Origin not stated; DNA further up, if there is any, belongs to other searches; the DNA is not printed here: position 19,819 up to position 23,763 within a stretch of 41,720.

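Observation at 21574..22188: IleRS carries a complete histidine-phosphatase (PGAM-like) domain nested inside its catalytic core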

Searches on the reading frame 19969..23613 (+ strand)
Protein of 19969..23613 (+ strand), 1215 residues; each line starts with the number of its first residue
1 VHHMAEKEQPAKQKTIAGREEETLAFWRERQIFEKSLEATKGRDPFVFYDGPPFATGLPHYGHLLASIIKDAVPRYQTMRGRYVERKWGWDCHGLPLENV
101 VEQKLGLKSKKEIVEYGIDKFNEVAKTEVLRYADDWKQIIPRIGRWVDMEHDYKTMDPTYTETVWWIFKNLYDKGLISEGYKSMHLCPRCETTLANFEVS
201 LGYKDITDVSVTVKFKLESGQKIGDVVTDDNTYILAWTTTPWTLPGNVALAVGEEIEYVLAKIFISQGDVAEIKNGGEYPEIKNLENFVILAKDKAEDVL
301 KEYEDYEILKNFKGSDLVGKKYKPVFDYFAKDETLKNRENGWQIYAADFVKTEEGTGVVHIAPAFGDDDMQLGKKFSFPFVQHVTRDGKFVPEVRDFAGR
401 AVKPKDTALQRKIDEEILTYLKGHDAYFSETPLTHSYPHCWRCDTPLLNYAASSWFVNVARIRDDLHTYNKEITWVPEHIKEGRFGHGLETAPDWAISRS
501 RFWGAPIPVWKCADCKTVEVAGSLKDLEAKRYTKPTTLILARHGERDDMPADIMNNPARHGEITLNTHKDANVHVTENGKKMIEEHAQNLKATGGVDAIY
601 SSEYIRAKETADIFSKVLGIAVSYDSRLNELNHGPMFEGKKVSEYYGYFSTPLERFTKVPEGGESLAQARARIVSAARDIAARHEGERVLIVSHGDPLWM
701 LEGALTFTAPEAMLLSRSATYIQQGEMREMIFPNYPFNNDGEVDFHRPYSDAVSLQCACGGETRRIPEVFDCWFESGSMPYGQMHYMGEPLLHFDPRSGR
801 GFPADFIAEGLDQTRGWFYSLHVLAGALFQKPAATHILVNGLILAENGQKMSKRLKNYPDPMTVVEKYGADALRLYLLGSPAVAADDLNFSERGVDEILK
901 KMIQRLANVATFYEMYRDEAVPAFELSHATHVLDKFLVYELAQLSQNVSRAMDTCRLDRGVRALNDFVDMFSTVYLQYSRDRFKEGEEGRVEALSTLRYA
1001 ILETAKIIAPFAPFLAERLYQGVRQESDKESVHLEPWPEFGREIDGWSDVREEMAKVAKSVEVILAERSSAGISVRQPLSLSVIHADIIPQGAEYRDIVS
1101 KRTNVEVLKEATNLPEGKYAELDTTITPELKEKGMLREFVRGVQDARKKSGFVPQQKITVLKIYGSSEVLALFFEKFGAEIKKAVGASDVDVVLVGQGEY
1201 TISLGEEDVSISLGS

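Call 3: search_protein_families(library=pfam, proteins=[window:19969-23613:+], max_evalue=0.01)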
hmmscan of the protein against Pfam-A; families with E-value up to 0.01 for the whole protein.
window:19969-23613:+ (1215 aa): 6 families
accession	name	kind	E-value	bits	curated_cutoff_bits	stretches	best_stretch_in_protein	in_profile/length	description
PF00133.28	tRNA-synt_1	-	7.4e-126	420.7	22.7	2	23-536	2-272/414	tRNA synthetases class I (I, L, M and V)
PF00300.27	His_Phos_1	-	3.7e-29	102.2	21.7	1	559-706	5-159/194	Histidine phosphatase superfamily (branch 1)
PF08264.19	Anticodon_1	-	7.1e-25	88.1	25.1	1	934-1081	1-146/148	Anticodon-binding domain of tRNA ligase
PF09334.17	tRNA-synt_1g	-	5.6e-18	65.3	20.1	2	53-199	8-135/391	tRNA synthetases class I (M)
PF19302.4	DUF5915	-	1.2e-12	48.3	27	1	1121-1213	103-192/195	Domain of unknown function (DUF5915)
PF01406.26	tRNA-synt_1e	-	0.0016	18.3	27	1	827-895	231-296/301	tRNA synthetases class I (C) catalytic domain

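Call 4: search_protein_families(library=ncbifam, proteins=[window:19969-23613:+], max_evalue=0.01)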
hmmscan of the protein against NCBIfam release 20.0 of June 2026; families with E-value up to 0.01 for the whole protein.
window:19969-23613:+ (1215 aa): 29 families (the best 25 are shown)
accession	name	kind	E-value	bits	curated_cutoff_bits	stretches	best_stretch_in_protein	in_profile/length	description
TIGR00392.1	ileS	equivalog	3.8e-245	816.1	621.4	2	13-531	5-499/861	isoleucine--tRNA ligase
NF000258.1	MupB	exception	1.5e-194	648.7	1900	2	20-527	9-473/1033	mupirocin-resistant isoleucine--tRNA ligase MupB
NF000257.1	MupA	exception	2.2e-187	624.9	1900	2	20-531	9-473/1024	mupirocin-resistant isoleucine--tRNA ligase MupA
TIGR00422.1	valS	equivalog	2.3e-116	389.9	612.1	3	767-1117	448-793/863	valine--tRNA ligase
NF009687.0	PRK13208.1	equivalog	2.6e-107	360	738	3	759-1113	447-791/801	valine--tRNA ligase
NF004349.1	PRK05729.1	equivalog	2.5e-94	317.1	704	3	761-1108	432-767/860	valine--tRNA ligase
NF040702.1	ileS_w_GNAT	exception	3.8e-89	299.6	1999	3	14-263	17-270/1100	isoleucine--tRNA ligase, N-acetyltransferase domain-containing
NF011492.0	PRK14900.1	equivalog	2.5e-54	184.6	1783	3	740-1101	429-782/1044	valine--tRNA ligase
NF000540.1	alt_ValS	exception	2.3e-51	174.7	900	3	767-1086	496-802/827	valine--tRNA ligase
NF008957.0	PRK12300.1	subfamily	2.8e-50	171.2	677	2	21-364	11-316/946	leucine--tRNA ligase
TIGR00395.1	leuS_arch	equivalog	7.6e-48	163.2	648.5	2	26-370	10-316/938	leucine--tRNA ligase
TIGR00396.1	leuS_bact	equivalog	1.7e-38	132.4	548.4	3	20-211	7-181/843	leucine--tRNA ligase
TIGR00398.1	metG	equivalog_domain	2.6e-27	95.7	336.35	2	834-1029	312-507/530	methionine--tRNA ligase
NF005567.0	PRK07238.1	equivalog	3.1e-22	79.4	326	1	529-702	171-334/378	bifunctional RNase H/acid phosphatase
NF008900.0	PRK12267.1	equivalog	2.2e-17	62.8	598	2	832-1025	282-478/648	methionine--tRNA ligase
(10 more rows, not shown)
